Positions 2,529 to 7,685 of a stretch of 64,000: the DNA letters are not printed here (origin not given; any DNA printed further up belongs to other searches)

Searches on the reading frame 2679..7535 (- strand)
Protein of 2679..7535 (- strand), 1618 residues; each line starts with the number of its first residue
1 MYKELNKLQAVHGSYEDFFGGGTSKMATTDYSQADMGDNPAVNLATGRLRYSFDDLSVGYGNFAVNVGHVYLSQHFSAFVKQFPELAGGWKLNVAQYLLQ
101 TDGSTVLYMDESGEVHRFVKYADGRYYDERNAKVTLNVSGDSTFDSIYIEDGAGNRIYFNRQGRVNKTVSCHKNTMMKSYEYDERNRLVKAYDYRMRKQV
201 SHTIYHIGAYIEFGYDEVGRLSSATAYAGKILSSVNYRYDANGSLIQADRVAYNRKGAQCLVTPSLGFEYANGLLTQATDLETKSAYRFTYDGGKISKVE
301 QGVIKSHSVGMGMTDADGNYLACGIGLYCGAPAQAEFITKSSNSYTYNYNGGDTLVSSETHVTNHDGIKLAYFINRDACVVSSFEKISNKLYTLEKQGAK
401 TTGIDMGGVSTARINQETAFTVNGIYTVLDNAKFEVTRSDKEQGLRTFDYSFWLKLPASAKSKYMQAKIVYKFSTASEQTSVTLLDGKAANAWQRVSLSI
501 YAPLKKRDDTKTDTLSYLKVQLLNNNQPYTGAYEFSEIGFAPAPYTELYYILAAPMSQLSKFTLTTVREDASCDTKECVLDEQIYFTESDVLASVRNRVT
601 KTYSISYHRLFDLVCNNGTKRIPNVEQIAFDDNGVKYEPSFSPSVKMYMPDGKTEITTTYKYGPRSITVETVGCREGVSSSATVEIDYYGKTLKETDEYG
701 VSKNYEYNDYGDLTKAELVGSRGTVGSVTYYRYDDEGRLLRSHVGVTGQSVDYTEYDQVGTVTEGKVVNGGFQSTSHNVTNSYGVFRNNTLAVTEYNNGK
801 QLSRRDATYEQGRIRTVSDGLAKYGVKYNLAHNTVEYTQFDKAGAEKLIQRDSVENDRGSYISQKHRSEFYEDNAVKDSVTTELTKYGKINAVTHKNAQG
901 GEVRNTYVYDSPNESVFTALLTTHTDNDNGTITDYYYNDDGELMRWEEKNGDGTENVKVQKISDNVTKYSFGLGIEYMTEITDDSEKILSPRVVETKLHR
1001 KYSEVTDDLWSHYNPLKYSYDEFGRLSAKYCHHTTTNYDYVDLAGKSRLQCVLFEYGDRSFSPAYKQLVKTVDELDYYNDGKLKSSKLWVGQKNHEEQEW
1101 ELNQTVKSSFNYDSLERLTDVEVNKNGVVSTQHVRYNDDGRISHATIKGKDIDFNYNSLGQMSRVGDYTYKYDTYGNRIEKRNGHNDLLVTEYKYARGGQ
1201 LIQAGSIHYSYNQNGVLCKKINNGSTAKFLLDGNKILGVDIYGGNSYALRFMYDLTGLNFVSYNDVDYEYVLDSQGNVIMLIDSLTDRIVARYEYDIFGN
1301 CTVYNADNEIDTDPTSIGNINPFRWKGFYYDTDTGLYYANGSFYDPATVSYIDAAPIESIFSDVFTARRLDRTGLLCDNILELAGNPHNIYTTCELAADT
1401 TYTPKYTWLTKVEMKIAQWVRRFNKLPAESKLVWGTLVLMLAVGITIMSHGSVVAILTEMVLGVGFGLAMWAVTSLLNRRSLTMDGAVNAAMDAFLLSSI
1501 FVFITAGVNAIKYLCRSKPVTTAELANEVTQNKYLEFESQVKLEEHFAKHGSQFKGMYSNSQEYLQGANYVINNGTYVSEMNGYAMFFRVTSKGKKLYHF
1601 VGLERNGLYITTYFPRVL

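Call 4: search_protein_families(library=pfam, proteins=[window:2679-7535:-], max_evalue=1)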
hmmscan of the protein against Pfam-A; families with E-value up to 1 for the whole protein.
window:2679-7535:- (1618 aa): 4 families
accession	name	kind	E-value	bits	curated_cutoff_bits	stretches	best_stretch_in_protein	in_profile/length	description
PF20148.4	DUF6531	-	0.0032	18.2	24.1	1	42-118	4-74/74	Domain of unknown function (DUF6531)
PF05593.20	RHS_repeat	-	0.033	15.1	22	1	215-246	1-29/38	RHS Repeat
PF19653.4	DUF6156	-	0.51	10.9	27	0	723-762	55-94/96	Family of unknown function (DUF6156)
PF17780.6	OCRE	-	0.73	10.3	24.7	1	1327-1353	4-32/52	OCRE domain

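Call 10: search_protein_families(library=ncbifam, proteins=[window:2679-7535:-], max_evalue=0.1)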
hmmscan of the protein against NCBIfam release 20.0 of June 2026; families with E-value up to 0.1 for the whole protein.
window:2679-7535:- (1618 aa): 2 families
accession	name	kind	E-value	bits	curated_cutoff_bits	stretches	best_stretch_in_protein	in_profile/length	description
TIGR03696.1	Rhs_assc_core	domain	0.00033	21.1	32.5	1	1295-1358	1-52/76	RHS repeat-associated core domain-containing protein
NF003236.0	PRK04199.1-1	equivalog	0.072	12.5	233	0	540-604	12-74/174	50S ribosomal protein L16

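Call 77: search_solved_structures(query=window:2679-7535:-, max_evalue=0.001)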
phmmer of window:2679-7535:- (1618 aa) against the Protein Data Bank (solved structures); distinct sequences matched with E-value up to 0.001: 0.

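Call 80: search_solved_structures(query=A5, max_evalue=0.001)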
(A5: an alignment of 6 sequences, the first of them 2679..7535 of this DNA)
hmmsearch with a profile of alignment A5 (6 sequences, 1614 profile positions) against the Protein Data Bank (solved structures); distinct sequences matched with E-value up to 0.001: 13.
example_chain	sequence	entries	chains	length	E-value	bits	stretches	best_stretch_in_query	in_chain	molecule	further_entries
8h8a_A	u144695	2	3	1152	2.2e-45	158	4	1156-1349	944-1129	Putative Rhs-family protein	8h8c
8h8b_A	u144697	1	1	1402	6.9e-45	156.4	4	1156-1349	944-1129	Putative Rhs-family protein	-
7q97_A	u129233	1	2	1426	2.5e-23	84.9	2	1097-1348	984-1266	Rhs family protein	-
8qja_A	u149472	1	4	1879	1.6e-22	82.3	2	1103-1350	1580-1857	Putative type VI secretion system YD repeat-containing Rhs element Vgr protein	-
8uxt_A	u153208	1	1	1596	2.5e-22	81.6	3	1009-1250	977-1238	Tse15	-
8uy4_A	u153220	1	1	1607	3.4e-22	81.2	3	1008-1250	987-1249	Tse15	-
8qjd_A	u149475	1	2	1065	6e-19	70.4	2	1077-1348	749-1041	Salmonella bongori Rhs core domain (residues 360-1420)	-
8qjb_A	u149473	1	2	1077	6e-19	70.4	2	1077-1348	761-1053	T6SS-associated Rhs core domain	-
8qjc_A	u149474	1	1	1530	5.8e-18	67.2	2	1077-1348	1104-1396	T6SS-associated Rhs core and toxin domain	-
8cp6_B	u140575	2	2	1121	2.4e-17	65.1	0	1312-1344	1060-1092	Toxin protein Tse5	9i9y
9ifo_A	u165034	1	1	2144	1.1e-15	59.6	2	1101-1292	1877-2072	Teneurin-Like Protein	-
9pt5_A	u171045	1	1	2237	1.4e-15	59.2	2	1101-1292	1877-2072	Teneurin-like protein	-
7pq5_L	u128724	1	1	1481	2.3e-13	51.9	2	1128-1227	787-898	Tre23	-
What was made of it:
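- On RHS/YD-repeat polymorphic toxin: The profile hits solved Rhs proteins at E 2.2e-45 (call 80).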
